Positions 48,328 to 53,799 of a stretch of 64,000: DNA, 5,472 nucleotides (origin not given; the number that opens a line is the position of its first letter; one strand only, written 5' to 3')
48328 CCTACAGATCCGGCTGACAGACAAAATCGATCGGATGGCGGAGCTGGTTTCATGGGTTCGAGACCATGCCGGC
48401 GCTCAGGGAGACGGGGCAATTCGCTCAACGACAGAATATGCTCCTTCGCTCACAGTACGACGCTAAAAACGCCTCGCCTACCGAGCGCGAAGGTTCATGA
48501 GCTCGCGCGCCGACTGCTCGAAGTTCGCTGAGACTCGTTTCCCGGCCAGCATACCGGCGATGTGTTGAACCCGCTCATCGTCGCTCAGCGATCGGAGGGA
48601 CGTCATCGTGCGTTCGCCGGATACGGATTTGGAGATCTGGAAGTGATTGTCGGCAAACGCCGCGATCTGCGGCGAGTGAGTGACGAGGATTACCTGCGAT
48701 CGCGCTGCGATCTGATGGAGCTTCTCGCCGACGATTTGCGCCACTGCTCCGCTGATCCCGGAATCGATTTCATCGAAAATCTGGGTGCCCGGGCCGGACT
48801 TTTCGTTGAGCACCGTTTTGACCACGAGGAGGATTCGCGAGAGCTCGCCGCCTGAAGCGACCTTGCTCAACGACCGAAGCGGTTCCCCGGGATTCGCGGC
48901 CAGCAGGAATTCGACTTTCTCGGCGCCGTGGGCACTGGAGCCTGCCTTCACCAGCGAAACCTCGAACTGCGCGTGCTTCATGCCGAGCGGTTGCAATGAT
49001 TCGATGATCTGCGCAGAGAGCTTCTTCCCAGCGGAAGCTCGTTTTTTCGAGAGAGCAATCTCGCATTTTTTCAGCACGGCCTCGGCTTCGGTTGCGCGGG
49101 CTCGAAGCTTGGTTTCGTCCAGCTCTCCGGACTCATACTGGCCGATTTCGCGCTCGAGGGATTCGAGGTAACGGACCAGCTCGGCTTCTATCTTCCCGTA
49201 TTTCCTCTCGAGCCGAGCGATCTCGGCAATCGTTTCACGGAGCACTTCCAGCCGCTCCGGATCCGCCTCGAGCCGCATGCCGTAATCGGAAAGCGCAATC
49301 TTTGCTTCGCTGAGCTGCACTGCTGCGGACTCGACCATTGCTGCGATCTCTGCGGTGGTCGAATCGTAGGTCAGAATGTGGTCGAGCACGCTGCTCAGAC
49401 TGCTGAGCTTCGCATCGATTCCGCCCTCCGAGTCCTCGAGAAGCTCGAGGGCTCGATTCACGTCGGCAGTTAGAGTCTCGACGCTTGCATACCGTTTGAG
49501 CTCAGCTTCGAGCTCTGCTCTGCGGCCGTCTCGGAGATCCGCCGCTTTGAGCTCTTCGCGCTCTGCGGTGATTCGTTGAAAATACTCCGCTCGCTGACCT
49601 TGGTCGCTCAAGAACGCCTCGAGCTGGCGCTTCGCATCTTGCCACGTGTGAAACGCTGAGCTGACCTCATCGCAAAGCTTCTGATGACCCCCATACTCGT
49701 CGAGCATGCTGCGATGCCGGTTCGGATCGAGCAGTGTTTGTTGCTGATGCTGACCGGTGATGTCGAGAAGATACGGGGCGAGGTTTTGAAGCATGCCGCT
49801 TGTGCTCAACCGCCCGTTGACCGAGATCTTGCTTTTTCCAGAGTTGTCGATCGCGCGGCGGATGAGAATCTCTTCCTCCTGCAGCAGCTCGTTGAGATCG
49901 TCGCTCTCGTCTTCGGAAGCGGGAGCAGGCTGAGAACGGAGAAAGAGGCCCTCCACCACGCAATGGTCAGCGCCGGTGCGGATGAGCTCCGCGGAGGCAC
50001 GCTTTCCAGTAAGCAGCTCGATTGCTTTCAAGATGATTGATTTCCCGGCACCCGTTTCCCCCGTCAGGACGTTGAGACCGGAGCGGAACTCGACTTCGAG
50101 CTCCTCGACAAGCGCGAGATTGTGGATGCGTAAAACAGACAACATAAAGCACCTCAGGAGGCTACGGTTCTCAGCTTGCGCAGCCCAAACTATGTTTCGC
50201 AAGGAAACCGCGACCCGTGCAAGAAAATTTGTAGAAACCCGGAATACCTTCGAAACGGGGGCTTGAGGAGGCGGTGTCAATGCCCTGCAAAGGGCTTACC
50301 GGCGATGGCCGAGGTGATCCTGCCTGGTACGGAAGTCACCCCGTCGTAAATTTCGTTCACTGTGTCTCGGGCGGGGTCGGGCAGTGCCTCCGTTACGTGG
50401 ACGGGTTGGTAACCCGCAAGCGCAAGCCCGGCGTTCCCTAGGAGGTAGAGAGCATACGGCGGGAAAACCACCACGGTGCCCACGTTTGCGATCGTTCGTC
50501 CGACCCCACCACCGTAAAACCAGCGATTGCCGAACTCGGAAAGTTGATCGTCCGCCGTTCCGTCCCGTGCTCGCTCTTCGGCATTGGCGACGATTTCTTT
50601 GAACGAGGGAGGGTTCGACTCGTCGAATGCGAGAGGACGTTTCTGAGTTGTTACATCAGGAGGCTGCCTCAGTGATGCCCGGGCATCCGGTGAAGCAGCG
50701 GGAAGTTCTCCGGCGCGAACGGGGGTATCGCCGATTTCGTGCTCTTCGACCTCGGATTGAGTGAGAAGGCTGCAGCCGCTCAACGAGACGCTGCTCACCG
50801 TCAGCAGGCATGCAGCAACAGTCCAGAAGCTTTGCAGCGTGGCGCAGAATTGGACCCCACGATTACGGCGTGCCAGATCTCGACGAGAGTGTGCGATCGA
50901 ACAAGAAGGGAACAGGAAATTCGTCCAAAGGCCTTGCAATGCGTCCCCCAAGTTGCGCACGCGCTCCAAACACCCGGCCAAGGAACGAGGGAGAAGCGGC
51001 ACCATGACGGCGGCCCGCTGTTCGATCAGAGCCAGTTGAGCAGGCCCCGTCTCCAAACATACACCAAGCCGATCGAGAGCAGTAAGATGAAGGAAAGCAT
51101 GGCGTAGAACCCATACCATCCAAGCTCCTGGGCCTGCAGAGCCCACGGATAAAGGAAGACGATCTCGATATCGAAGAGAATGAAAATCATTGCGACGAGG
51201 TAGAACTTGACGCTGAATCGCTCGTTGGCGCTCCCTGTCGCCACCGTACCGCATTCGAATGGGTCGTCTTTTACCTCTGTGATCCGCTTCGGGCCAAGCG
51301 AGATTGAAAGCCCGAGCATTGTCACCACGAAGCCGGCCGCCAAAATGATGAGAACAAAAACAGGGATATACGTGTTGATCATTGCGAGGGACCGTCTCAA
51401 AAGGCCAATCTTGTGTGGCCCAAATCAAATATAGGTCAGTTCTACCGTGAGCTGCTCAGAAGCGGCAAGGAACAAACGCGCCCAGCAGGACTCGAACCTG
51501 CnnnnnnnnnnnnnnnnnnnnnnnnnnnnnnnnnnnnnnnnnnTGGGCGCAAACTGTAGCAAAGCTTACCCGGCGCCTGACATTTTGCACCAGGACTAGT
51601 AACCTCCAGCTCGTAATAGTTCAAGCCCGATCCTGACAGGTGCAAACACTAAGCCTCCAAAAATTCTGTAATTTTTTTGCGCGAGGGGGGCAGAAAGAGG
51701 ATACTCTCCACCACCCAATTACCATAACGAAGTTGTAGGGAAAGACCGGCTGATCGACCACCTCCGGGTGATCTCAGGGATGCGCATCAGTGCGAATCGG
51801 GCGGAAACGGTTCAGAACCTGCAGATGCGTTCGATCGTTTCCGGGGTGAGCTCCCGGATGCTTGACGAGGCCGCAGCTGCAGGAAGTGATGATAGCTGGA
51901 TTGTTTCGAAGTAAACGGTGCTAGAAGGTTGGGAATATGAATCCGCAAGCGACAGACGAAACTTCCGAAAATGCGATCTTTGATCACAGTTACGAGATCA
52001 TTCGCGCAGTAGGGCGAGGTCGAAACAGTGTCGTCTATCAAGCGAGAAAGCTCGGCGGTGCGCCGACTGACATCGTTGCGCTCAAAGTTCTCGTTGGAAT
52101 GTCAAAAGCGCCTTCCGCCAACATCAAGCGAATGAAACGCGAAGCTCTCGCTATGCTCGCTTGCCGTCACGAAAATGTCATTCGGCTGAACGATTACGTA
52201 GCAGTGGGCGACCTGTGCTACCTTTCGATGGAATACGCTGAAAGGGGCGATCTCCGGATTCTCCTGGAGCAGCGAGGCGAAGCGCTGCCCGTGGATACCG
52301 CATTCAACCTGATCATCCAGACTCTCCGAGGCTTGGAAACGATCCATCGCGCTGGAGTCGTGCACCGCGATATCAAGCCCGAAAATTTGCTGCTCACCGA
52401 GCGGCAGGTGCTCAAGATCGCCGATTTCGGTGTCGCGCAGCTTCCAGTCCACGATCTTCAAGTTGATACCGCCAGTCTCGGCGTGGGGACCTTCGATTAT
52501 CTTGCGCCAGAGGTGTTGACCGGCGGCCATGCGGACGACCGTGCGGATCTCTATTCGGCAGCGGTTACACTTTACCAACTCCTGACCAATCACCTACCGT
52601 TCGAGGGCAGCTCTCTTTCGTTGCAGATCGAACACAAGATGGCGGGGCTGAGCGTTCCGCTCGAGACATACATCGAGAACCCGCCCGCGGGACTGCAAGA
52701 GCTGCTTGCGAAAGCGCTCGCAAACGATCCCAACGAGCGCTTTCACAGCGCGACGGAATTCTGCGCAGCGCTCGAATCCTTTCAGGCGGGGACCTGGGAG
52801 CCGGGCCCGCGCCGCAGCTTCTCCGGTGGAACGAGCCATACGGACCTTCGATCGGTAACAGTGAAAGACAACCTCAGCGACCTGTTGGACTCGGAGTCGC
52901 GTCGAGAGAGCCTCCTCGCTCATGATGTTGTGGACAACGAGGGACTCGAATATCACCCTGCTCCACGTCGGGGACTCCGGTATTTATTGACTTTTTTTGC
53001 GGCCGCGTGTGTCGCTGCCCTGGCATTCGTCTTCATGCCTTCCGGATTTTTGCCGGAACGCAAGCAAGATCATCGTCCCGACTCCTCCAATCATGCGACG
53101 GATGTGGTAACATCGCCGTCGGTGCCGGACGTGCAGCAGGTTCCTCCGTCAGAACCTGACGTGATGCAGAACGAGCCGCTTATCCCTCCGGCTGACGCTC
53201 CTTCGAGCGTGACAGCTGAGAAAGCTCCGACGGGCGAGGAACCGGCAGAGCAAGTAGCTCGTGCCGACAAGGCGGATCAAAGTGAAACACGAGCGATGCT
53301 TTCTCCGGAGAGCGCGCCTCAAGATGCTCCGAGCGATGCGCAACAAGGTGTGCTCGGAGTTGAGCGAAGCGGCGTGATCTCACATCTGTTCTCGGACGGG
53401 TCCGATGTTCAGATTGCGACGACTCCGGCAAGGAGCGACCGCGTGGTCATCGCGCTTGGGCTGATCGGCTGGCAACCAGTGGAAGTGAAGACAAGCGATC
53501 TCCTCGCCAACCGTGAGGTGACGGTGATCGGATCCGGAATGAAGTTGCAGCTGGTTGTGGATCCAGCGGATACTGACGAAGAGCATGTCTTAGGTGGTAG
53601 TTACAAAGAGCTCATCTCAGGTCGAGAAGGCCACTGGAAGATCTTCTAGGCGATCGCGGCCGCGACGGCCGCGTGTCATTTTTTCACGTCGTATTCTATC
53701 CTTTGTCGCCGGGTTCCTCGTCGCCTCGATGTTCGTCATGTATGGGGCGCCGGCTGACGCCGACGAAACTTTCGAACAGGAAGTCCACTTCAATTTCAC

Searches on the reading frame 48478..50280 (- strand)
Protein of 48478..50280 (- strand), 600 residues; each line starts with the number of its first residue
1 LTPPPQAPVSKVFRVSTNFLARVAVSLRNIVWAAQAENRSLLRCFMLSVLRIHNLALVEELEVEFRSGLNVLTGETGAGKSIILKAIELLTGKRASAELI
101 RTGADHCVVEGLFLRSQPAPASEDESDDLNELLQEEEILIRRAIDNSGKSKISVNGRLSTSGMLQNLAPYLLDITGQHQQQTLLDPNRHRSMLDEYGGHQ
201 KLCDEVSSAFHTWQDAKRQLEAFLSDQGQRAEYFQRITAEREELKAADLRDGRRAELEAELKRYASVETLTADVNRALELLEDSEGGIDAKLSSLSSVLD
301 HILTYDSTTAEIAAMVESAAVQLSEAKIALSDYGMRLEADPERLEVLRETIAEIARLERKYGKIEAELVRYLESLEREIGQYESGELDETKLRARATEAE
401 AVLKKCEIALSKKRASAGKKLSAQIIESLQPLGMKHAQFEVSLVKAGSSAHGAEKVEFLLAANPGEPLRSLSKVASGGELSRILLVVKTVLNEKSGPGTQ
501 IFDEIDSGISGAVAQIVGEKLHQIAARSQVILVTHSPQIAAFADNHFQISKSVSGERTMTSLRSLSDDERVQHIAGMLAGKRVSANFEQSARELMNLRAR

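Call 77: search_protein_families(library=pfam, proteins=[window:48478-50280:-], max_evalue=0.0001)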
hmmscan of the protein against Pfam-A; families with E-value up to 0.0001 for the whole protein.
window:48478-50280:- (600 aa): 4 families
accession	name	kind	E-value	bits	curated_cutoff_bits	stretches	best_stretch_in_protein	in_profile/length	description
PF02463.25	SMC_N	-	5.8e-15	55.8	40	1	59-553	16-215/220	RecF/RecN/SMC N terminal domain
PF13476.12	AAA_23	-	2.3e-11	45.2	27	1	50-282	2-184/201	AAA domain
PF13304.12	AAA_21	-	4.7e-07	30.6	27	0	327-539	166-302/304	AAA domain, putative AbiEii toxin, Type IV TA system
PF13175.12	AAA_15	-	5.3e-07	30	32.1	1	46-124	1-55/374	AAA ATPase domain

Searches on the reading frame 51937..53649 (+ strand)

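Call 77: search_protein_families(library=pfam, proteins=[window:51937-53649:+], max_evalue=0.0001)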
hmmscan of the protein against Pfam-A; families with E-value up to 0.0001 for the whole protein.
window:51937-53649:+ (570 aa): 2 families
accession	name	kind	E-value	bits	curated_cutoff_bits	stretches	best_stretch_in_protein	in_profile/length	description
PF00069.31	Pkinase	-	2.5e-49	168.5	31.7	1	19-273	1-255/263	Protein kinase domain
PF07714.23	PK_Tyr_Ser-Thr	-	2.5e-32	112.6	23.1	1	21-269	3-249/258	Protein tyrosine and serine/threonine kinase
